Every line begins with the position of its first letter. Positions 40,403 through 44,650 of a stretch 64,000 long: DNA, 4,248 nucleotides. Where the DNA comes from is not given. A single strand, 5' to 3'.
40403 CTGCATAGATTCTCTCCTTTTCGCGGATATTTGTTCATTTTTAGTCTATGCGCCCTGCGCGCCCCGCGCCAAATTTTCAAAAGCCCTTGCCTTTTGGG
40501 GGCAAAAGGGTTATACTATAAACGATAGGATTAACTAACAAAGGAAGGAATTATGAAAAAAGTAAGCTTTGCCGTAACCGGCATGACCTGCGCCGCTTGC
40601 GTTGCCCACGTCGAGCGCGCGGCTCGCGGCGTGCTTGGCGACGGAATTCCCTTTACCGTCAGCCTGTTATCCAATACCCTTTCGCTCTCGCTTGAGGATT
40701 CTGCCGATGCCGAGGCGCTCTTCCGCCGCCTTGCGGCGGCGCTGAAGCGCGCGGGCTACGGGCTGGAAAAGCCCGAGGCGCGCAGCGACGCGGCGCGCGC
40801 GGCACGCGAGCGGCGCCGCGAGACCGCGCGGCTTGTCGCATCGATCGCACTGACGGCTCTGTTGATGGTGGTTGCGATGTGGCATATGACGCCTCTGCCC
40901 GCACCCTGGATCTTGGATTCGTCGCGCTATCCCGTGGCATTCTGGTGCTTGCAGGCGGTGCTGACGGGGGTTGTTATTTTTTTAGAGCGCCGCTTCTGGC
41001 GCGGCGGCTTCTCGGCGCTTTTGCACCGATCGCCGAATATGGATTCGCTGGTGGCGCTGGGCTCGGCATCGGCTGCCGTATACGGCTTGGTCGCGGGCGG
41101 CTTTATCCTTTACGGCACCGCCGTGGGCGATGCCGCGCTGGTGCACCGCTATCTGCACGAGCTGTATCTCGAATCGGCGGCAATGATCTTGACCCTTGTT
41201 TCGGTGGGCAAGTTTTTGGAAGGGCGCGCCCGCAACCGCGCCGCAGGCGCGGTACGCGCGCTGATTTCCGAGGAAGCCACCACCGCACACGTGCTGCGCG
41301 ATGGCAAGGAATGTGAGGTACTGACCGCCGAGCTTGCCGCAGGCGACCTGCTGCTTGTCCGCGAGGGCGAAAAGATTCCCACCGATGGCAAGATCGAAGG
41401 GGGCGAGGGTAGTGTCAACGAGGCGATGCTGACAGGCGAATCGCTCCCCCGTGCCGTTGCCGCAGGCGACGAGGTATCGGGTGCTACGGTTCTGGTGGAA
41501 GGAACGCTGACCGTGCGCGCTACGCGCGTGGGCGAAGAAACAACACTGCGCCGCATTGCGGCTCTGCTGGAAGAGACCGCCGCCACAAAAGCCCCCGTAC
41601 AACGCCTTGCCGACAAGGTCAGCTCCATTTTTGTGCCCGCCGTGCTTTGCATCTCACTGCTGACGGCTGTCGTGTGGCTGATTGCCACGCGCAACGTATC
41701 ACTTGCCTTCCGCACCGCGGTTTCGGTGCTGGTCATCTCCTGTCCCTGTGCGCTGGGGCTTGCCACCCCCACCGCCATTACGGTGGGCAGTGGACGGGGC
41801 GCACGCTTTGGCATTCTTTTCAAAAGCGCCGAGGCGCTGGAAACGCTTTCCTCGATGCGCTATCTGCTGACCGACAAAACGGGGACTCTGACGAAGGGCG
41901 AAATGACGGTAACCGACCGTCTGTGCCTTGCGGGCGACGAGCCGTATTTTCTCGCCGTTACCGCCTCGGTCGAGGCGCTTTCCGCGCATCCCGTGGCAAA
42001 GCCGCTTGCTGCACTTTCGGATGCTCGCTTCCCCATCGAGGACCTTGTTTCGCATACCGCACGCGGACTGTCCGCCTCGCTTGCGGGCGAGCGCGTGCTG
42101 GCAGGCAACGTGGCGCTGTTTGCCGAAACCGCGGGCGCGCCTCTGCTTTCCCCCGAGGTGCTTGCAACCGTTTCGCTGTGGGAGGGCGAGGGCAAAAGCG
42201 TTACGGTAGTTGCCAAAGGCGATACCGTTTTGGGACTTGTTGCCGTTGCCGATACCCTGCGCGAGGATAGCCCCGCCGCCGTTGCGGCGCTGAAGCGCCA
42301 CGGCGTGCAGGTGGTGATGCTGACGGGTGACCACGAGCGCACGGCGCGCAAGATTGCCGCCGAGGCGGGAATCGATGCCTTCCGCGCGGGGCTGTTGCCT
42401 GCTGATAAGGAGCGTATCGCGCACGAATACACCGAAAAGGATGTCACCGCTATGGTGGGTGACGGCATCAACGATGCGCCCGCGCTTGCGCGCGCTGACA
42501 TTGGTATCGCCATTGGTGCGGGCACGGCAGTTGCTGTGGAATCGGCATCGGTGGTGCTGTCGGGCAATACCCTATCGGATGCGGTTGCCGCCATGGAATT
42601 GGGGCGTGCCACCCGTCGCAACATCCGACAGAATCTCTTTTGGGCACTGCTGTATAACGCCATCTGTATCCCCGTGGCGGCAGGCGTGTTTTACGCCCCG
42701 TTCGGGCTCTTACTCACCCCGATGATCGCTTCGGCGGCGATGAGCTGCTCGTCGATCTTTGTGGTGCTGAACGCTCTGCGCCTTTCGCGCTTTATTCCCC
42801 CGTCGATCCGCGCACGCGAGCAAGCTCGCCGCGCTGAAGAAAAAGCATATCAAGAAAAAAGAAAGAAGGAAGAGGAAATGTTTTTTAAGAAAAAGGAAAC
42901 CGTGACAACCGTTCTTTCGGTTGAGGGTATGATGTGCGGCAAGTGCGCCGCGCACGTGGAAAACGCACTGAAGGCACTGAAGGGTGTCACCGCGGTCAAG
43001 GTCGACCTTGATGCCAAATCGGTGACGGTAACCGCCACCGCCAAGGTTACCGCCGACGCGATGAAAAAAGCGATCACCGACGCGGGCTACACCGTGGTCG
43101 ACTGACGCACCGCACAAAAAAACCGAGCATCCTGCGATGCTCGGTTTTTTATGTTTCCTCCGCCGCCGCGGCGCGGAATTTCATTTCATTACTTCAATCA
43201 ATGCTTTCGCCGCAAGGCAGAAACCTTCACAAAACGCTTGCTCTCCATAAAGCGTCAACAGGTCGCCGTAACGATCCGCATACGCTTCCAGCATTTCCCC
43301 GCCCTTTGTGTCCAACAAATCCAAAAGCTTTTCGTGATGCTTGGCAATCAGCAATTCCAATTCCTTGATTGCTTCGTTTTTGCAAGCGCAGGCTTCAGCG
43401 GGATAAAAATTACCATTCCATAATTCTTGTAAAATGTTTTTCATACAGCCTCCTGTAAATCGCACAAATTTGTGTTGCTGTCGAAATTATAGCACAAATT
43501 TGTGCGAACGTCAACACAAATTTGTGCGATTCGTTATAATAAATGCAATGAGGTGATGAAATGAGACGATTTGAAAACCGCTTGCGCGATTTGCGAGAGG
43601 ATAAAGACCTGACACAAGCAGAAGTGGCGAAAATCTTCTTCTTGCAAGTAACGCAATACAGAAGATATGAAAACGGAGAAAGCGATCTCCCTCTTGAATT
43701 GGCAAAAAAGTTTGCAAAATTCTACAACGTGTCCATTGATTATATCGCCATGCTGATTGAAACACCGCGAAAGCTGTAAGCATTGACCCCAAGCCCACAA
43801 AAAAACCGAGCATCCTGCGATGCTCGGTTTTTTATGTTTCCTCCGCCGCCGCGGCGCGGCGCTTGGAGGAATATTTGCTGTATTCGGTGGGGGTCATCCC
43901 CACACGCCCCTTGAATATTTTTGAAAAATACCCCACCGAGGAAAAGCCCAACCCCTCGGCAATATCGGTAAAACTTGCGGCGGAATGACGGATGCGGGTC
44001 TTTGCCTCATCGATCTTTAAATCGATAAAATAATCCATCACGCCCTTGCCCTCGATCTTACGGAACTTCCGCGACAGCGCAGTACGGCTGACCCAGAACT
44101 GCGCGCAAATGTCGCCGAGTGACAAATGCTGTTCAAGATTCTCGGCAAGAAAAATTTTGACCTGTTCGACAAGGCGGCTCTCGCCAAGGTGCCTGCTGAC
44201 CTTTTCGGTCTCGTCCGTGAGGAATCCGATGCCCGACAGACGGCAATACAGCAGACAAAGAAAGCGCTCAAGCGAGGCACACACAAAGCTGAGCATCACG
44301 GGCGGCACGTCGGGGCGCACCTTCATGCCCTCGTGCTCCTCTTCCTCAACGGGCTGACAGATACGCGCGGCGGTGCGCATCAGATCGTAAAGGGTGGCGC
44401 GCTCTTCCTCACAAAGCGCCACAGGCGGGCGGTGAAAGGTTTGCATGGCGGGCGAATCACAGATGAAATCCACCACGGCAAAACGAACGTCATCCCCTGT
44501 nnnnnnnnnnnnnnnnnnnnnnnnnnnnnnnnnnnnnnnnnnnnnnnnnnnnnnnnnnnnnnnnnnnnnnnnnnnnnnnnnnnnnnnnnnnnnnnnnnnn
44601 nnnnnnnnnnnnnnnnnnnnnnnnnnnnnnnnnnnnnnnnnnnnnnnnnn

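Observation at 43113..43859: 619-bp two-gene cassette bracketed by a perfect 64-bp direct repeat that duplicates a terminator and the 3' end of an AraC gene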

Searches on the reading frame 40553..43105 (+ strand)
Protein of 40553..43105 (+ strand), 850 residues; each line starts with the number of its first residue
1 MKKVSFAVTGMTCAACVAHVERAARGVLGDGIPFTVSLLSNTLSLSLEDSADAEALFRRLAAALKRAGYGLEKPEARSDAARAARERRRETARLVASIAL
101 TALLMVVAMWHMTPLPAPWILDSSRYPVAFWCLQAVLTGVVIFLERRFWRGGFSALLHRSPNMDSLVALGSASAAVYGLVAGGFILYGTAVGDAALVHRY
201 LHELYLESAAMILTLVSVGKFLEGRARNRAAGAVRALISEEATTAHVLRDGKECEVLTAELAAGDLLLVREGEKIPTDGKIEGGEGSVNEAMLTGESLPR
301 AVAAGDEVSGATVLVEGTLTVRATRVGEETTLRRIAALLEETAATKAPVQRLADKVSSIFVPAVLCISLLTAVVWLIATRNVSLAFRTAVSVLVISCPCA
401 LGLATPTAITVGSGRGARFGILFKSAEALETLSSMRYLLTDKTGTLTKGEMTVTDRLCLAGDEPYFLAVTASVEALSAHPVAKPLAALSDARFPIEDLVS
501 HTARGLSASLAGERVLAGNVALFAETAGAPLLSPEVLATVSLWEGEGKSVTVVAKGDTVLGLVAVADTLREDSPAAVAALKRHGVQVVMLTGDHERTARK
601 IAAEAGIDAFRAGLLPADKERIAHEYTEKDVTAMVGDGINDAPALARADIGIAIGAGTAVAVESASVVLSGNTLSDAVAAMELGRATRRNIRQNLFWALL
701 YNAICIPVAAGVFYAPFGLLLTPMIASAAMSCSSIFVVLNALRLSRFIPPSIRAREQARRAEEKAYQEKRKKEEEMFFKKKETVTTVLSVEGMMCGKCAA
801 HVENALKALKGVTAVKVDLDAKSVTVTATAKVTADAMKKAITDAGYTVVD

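Call 4: search_protein_families(library=pfam, proteins=[window:40553-43105:+], max_evalue=0.01)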
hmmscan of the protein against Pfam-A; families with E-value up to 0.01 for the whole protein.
window:40553-43105:+ (850 aa): 4 families
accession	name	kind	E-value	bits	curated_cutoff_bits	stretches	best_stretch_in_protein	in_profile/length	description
PF00122.25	E1-E2_ATPase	-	1e-56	191.7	28.1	1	242-418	4-180/181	E1-E2 ATPase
PF00702.32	Hydrolase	-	5e-29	102.5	26.4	1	437-649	3-191/191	haloacid dehalogenase-like hydrolase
PF00403.32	HMA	-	5.3e-22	78.4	24.8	2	787-847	1-62/62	Heavy-metal-associated domain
PF08282.18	Hydrolase_3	-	0.00015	22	20.9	1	626-679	200-252/255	haloacid dehalogenase-like hydrolase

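Call 11: find_encoding_contigs(protein=window:40553-43105:+, flank=6000, max_places=10)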
Protein window:40553-43105:+ (850 aa): no gene with exactly this product is on record in the collection.

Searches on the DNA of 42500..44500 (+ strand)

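Call 85: search_rna_families(source=window, start=42500, end=44500, threshold=evalue, max_evalue=1)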
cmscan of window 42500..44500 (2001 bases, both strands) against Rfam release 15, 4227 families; matches with E-value up to 1: 10.
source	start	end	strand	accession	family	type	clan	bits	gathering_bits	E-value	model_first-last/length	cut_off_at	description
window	43102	43156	+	RF02066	STnc320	Gene; sRNA;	-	26.7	50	0.028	1-55/55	no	Salmonella enterica sRNA STnc320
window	43460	43529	-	RF04228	MIR6140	Gene; miRNA;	-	23.5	140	0.19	1-165/165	no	MIR6140 microRNA precursor family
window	43460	43529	-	RF03275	mir-2542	Gene; miRNA;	-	21.8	60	0.28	1-85/85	no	mir-2542 microRNA precursor family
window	43800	43834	-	RF04157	MIR9486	Gene; miRNA;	-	20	100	0.71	1-119/119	no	MIR9486 microRNA precursor family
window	43115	43223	-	RF00512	Leu_leader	Cis-reg; leader;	-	19.8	50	0.48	1-148/148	no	Leucine operon leader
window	43726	43835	+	RF00512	Leu_leader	Cis-reg; leader;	-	19.4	50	0.62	1-148/148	no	Leucine operon leader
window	43836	43918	-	RF02937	Clostridiales-2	Gene; sRNA;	-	18.5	58.6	0.36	1-82/82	no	Clostridiales-2 RNA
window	43459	43530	-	RF04207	MIR5048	Gene; miRNA;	-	17.5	160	0.27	1-356/356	no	MIR5048 microRNA precursor family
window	43801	43832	-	RF02599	BASRCI408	Gene; sRNA;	-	16.6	398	0.15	3-34/435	no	Brucella sRNA CI408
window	43118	43149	+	RF02599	BASRCI408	Gene; sRNA;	-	14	398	0.89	3-34/435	no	Brucella sRNA CI408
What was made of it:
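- Tried and rejected: Rfam scan (call 85).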

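Call 90: search_dna_similar(query=window:43100-43870:+, collection=phages, mode=distant, max_evalue=0.001)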
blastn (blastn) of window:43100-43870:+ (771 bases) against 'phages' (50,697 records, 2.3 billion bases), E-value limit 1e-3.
No match.
